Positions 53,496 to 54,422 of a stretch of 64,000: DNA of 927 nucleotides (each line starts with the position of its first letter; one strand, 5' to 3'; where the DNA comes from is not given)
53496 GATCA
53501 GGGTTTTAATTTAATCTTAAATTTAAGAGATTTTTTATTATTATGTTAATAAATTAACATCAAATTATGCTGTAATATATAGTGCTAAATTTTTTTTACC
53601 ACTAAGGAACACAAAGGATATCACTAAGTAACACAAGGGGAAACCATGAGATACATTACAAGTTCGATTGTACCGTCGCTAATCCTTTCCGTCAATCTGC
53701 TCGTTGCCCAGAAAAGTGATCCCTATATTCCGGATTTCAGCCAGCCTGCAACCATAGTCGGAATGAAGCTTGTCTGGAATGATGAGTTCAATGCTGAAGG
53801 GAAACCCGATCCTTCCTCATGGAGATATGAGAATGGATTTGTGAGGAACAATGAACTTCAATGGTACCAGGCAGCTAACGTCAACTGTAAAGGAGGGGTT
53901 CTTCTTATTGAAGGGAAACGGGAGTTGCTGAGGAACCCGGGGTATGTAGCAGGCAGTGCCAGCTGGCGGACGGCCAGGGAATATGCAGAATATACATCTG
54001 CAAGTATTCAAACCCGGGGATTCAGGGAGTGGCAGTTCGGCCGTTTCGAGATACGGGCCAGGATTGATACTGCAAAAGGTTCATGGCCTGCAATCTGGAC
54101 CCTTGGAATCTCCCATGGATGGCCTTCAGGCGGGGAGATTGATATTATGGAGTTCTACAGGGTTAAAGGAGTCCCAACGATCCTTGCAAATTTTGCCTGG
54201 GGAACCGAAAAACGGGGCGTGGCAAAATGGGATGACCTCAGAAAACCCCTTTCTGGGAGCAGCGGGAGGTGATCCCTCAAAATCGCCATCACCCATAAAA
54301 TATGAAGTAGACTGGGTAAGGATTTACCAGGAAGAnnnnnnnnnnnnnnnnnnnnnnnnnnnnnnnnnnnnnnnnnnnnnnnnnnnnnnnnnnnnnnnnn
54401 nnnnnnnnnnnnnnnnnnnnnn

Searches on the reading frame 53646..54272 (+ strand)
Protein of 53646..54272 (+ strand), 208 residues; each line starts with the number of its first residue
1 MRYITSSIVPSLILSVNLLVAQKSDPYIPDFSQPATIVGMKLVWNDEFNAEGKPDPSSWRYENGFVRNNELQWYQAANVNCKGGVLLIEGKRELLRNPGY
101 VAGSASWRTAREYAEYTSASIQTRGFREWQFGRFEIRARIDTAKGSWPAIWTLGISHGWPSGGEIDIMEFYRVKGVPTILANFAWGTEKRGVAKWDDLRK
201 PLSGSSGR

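Call 12: search_protein_families(library=pfam, proteins=[window:53646-54272:+], max_evalue=0.001)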
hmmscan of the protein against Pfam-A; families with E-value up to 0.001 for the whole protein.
window:53646-54272:+ (208 aa): 2 families
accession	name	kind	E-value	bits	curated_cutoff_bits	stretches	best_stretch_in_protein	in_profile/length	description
PF00722.28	Glyco_hydro_16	-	8.4e-06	25.8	22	1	114-171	27-78/175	Glycosyl hydrolases family 16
PF03935.22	SKN1_KRE6_Sbg1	-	0.00089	18.2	30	0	39-154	116-223/501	Beta-glucan synthesis-associated protein SKN1/KRE6/Sbg1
